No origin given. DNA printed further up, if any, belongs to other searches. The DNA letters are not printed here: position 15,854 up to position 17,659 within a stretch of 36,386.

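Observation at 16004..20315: Operon of three paralogous giant (451/471/501 aa) prepilin-like proteins with no assembly machinery nearby: candidate novel fibre or pseudopilus system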

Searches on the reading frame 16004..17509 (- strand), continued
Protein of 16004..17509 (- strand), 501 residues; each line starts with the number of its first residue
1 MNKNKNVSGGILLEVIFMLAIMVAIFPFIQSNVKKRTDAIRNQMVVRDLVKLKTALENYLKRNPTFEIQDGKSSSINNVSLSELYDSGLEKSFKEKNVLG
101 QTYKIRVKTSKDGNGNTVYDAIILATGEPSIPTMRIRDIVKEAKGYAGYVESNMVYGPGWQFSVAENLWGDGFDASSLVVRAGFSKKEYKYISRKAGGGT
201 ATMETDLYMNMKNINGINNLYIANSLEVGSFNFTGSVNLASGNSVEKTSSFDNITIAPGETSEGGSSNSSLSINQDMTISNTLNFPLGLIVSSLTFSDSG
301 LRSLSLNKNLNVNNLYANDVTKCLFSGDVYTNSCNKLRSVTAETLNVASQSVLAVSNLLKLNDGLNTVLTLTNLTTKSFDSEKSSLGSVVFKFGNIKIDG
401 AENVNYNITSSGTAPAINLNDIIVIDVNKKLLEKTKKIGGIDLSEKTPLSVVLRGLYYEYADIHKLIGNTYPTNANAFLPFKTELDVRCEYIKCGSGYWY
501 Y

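Call 34: fold_search(model_id=the predicted structure, library=pdb)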
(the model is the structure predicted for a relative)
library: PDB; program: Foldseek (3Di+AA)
matches with E <= 10: 232; with E <= 0.001: 0
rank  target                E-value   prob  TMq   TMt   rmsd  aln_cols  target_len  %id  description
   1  4h62_Q                6.2e-01  0.08  0.08  0.13  19.1       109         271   16  Structure of the Saccharomyces cerevisiae Mediator subcomplex Med17C/Med11C/Med22C (released 2012-10-31)
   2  5fq8_G                8.9e-01  0.07  0.08  0.17  11.4       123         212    9  Crystal structure of the SusCD complex BT2261-2264 from Bacteroides thetaiotaomicron (released 2016-12-21)
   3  4v1o_W                8.9e-01  0.06  0.08  0.09  19.0       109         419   16  Architecture of the RNA polymerase II-Mediator core transcription initiation complex (released 2015-02-04)
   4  8xcj_F                8.9e-01  0.05  0.10  0.12  20.8       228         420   10  Open State of central tail fiber of bacteriophage lambda upon binding to LamB (gpJ713-LamB complex) (released 2024-05-01)
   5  7zgt_B                1.0e+00  0.04  0.09  0.14   9.8       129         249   10  C-Methyltransferase PsmD from Streptomyces griseofuscus (apo form) (released 2022-12-28)
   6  9ri2_B                1.1e+00  0.08  0.08  0.15   8.0        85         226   13  Crystal structure of bacillithiol methyltransferase NmbA from Chlorobaculum tepidum (released 2025-12-10)
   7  9ri2_A                1.1e+00  0.08  0.08  0.15   9.5        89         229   13  Crystal structure of bacillithiol methyltransferase NmbA from Chlorobaculum tepidum (released 2025-12-10)
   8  4hsa_F                1.1e+00  0.04  0.07  0.12  14.8       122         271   12  Structure of interleukin 17a in complex with il17ra receptor (released 2013-05-22)
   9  4hsa_C                1.2e+00  0.04  0.07  0.12  14.8       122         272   12  Structure of interleukin 17a in complex with il17ra receptor (released 2013-05-22)
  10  9t3q                  1.4e+00  0.07  0.08  0.13   8.0        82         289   16  Crystal structure of D1228V c-MET bound by cabozantinib. (released 2026-02-18)
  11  7uob_A                1.4e+00  0.07  0.11  0.07  11.2       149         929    9  SARS-CoV-2 replication-transcription complex bound to GTP, in a pre-catalytic state (released 2022-11-30)
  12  9qcc_N                1.4e+00  0.06  0.08  0.09   8.9       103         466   11  Activated XauSPARDA filament assembly with bound dsDNA substrate (released 2025-12-17)
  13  7uwm_F                1.4e+00  0.04  0.08  0.14  16.2       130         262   10  Structure of the IL-17A-IL-17RA binary complex (released 2022-07-27)
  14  7uwm_C                1.5e+00  0.04  0.07  0.12  15.0       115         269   14  Structure of the IL-17A-IL-17RA binary complex (released 2022-07-27)
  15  7uwn_F                1.5e+00  0.03  0.07  0.13  15.2       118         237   13  Structure of the IL-17A-IL-17RA-IL-17RC ternary complex (released 2022-07-27)
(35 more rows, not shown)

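Call 35: find_encoding_contigs(protein=P0062, flank=10000, max_places=3)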
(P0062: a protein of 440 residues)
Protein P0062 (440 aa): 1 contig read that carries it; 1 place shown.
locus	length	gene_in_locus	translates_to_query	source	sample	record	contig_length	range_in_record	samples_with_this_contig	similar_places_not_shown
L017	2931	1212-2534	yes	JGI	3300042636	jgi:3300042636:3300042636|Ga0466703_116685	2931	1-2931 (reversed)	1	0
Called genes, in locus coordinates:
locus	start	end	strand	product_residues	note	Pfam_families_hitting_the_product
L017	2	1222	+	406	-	?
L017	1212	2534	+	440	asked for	-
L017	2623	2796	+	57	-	-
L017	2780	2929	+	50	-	?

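Call 36: find_encoding_contigs(protein=P0089, flank=10000, max_places=3)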
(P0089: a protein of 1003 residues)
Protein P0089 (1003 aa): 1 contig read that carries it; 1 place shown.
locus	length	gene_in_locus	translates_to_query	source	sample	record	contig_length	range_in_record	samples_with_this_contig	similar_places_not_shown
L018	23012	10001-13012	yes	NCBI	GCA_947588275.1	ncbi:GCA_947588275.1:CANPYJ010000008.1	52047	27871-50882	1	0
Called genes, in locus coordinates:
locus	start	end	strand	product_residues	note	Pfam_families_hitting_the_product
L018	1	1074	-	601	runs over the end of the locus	PF13175:AAA_15 (faint), PF13555:AAA_29 (faint), PF00005:ABC_tran, PF00006:ATP-synt_ab (faint), PF02463:SMC_N (faint), PF07728:AAA_5 (faint), PF00005:ABC_tran, PF16326:ABC_tran_CTD, +4 more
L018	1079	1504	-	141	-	-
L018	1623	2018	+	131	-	PF07378:FlbT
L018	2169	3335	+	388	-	-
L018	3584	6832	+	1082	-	-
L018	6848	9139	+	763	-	-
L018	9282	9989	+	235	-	-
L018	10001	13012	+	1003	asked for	PF04790:Sarcoglycan_1 (faint)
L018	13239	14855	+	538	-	PF01514:YscJ_FliF, PF08345:YscJ_FliF_C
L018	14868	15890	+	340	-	PF03448:MgtE_N (faint), PF14842:FliG_N, PF14841:FliG_M, PF01706:FliG_C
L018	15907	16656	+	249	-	-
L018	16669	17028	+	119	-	PF01052:FliMN_C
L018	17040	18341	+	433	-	PF00072:Response_reg (weak), PF00158:Sigma54_activat, PF14532:Sigma54_activ_2, PF07728:AAA_5 (weak), PF25601:AAA_lid_14, PF02954:HTH_8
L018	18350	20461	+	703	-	PF00771:FHIPEP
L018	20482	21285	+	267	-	PF01656:CbiA, PF10609:ParA (weak), PF13479:AAA_24 (weak), PF13614:AAA_31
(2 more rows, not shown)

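Call 37: list_cluster_members(proteins=[P0039, P0041, P0045, P0050, P0055, P0059, P0070, P0089, P0098, P0088])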
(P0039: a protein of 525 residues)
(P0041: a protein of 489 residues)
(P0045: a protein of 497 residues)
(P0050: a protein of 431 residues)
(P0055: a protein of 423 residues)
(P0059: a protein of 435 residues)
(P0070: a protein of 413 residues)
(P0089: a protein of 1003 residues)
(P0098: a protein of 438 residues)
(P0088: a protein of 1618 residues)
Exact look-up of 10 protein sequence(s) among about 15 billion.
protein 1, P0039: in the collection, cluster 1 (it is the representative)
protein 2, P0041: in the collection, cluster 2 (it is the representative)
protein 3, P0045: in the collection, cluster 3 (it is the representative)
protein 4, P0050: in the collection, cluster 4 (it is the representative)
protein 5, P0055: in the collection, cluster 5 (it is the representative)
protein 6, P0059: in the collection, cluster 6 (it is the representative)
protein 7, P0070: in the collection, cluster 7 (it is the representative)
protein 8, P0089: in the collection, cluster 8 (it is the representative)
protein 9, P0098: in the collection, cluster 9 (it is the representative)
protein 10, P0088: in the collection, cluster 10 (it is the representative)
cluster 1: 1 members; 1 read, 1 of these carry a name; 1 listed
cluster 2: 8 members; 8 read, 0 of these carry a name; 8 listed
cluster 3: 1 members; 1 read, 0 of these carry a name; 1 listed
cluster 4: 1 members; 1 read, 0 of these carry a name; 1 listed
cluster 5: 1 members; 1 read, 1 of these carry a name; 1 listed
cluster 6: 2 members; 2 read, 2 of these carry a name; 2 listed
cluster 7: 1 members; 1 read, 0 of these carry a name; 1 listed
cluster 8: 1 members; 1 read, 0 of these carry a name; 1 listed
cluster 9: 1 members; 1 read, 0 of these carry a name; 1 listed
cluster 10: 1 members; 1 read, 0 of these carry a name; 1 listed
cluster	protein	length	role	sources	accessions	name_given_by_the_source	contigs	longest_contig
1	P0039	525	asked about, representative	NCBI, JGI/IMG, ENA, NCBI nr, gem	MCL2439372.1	MAG: hypothetical protein FWD15_02550 [Alphaproteobacteria bacterium] | hypothetical protein [Alphaproteobacteria bacterium]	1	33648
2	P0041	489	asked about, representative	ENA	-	-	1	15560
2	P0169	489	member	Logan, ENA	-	-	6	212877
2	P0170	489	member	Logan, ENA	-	-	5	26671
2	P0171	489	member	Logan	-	-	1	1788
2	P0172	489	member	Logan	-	-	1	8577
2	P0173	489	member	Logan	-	-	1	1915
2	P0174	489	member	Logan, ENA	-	-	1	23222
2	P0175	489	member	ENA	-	-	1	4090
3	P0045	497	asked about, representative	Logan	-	-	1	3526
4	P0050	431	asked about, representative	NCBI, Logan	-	-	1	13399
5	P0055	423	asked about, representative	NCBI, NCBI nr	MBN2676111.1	MAG: hypothetical protein JXR30_02550 [Alphaproteobacteria bacterium] | hypothetical protein [Alphaproteobacteria bacterium]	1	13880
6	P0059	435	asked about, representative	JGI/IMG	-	type II secretory pathway pseudopilin PulG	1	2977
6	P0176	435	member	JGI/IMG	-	type II secretory pathway pseudopilin PulG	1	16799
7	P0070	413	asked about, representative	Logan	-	-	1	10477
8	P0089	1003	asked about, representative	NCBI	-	-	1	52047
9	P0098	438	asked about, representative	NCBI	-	-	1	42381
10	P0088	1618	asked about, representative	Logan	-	-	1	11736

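Call 48: search_dna_similar(query=P0050, collection=plasmids, mode=protein, max_evalue=0.01, max_rows=15)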
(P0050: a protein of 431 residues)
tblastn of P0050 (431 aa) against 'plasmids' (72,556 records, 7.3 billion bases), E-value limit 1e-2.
Records with a match: 5; places in all: 6; records where one place covers at least 80% of the query: 0.
Best place of each record, by identity: <60% 5.
By first word of the organism name: Enterobacter 1; Yersinia 1; Serratia 1; Klebsiella 1; Pectobacterium 1.
By predicted mobility (MOB-suite, as given by PLSDB): mobilizable 4; non-mobilizable 1.
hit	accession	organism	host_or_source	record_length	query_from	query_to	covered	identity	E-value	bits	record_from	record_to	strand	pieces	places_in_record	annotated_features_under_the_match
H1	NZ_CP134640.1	Enterobacter asburiae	Larus michahellis,bacteria,cloaca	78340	43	330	67%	26.8%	1e-5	56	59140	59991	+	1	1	pilV: shufflon system plasmid conjugative transfer pilus tip adhesin PilV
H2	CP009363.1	Yersinia frederiksenii Y225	-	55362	133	357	52%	27.7%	1e-3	49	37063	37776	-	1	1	hypothetical protein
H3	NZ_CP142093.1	Serratia sp. K-M0260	Homo sapiens,wound swab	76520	43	261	51%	27.7%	5e-5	53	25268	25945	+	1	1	pilV: shufflon system plasmid conjugative transfer pilus tip adhesin PilV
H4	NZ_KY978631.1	Klebsiella pneumoniae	-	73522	43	212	39%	23.0%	7e-3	47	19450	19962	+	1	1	pilV: shufflon system plasmid conjugative transfer pilus tip adhesin PilV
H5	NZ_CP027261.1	Pectobacterium parmentieri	weed,cell culture,Solanum tuberosum ...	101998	133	246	26%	33.1%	7e-5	53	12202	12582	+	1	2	pilV: shufflon system plasmid conjugative transfer pilus tip adhesin PilV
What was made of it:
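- The relative P0050 hits annotated plasmid pilV genes by tblastn (call 48).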

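Call 49: find_encoding_contigs(protein=P0169, flank=10000, max_places=2)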
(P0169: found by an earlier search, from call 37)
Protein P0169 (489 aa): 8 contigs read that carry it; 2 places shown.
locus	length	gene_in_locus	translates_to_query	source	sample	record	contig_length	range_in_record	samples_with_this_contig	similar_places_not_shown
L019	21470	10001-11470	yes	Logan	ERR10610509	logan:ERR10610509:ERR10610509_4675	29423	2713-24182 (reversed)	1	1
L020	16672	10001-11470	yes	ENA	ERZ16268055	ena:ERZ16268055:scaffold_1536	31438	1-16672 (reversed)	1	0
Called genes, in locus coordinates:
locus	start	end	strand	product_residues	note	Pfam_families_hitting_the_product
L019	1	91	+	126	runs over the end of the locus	-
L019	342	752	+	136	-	PF01250:Ribosomal_S6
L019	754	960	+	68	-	PF01084:Ribosomal_S18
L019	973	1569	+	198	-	PF01281:Ribosomal_L9_N, PF03948:Ribosomal_L9_C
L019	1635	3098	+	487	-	PF00772:DnaB, PF03796:DnaB_C, PF13481:AAA_25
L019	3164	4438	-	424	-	PF07498:Rho_N (weak), PF07497:Rho_RNA_bind, PF00006:ATP-synt_ab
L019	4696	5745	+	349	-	PF00483:NTP_transferase, PF12804:NTP_transf_3 (weak)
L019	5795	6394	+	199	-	PF21176:RecR_HhH, PF02132:RecR_ZnF (weak), PF13662:Toprim_4, PF21175:RecR_C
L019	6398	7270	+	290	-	PF00398:RrnaAD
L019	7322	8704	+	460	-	-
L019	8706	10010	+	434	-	-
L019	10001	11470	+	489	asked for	-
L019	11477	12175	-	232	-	PF01553:Acyltransferase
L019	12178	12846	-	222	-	PF02698:DUF218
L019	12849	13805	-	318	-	-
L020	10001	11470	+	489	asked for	-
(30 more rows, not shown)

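Call 50: find_encoding_contigs(protein=P0098, flank=10000, max_places=2)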
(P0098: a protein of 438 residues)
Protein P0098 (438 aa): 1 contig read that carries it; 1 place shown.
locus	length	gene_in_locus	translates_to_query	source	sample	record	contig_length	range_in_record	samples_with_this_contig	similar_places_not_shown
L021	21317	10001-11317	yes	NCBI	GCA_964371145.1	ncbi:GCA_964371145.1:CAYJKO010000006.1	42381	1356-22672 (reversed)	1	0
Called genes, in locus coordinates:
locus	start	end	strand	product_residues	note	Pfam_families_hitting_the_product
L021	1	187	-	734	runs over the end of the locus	PF02534:T4SS-DNA_transf, PF10412:TrwB_AAD_bind, PF12696:TraG-D_C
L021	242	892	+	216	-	PF04452:Methyltrans_RNA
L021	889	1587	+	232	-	PF01479:S4, PF00849:PseudoU_synth_2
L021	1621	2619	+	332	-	PF07719:TPR_2 (faint), PF00515:TPR_1 (faint), PF13181:TPR_8 (faint), PF13371:TPR_9 (faint), PF13424:TPR_12 (faint), PF13432:TPR_16 (faint), PF14559:TPR_19 (faint), PF13414:TPR_11 (weak), +1 more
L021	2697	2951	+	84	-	-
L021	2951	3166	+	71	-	-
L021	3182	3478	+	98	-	-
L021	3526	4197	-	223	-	PF03938:OmpH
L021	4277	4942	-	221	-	PF00691:OmpA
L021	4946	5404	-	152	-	-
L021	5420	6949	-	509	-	PF13177:DNA_pol3_delta2, PF00004:AAA, PF13401:AAA_22 (weak), PF22608:DNAX_ATPase_lid, PF12169:DNA_pol3_gamma3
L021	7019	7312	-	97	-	-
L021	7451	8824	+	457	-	-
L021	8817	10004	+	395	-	-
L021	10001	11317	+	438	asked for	-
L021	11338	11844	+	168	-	-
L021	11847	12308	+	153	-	-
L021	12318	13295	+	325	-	PF00849:PseudoU_synth_2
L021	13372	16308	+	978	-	-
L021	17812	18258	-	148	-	PF22817:ApeP-like, PF07977:FabA, PF22818:ApeI-like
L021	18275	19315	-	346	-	PF04613:LpxD, PF24894:Hexapep_GlmU (faint), PF00132:Hexapep (weak), PF14602:Hexapep_2 (faint), PF25087:GMPPB_C, PF25084:LbH_EIF2B (weak), PF00132:Hexapep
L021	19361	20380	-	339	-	-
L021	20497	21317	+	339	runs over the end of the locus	-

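Call 55: find_homologous_proteins(query=L021:4946-5401:-, max_evalue=0.001)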
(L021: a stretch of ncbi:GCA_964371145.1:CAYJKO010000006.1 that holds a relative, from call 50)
Query L021:4946-5401:- (151 aa): 255 proteins with E <= 0.001 among 275 candidates; the best 120 are listed.
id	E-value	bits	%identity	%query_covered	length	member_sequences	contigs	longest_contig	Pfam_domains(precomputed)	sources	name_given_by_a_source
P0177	3.1e-93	327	100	100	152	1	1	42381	-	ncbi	-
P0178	7.6e-46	173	56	100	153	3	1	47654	-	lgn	-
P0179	1.4e-45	172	57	99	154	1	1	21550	-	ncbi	-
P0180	2.7e-45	172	55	100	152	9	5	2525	-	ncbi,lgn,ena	-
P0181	3.6e-45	171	56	99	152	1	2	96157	-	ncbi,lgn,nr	ncbi:MAG: type II secretion system protein [Alphaproteobacteria bacterium]|nr:type II secretion syst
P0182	1.7e-44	169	55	97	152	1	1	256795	-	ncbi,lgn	-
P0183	3.0e-44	168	53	100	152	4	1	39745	-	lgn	-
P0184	3.9e-44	168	54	97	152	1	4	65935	-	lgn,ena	-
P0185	6.3e-44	167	54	100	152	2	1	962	-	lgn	-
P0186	5.2e-43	164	55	97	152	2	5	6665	-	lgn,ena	-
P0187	1.5e-42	163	52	100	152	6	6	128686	-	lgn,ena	-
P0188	1.7e-42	162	55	99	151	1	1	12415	-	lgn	-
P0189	1.9e-42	162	52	100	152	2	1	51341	-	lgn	-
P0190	2.9e-42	162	52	100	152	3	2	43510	-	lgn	-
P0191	3.1e-42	162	51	99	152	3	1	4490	-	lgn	-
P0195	1.7e-41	159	51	100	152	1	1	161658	-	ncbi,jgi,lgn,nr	ncbi:MAG: hypothetical protein LBD50_01785 [Rickettsiales bacterium]|jgi:type II secretory pathway p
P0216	2.4e-40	155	52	100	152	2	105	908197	-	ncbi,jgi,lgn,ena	-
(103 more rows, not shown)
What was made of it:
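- Sources name the linked small pilin 'type II secretion system protein' (call 55).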
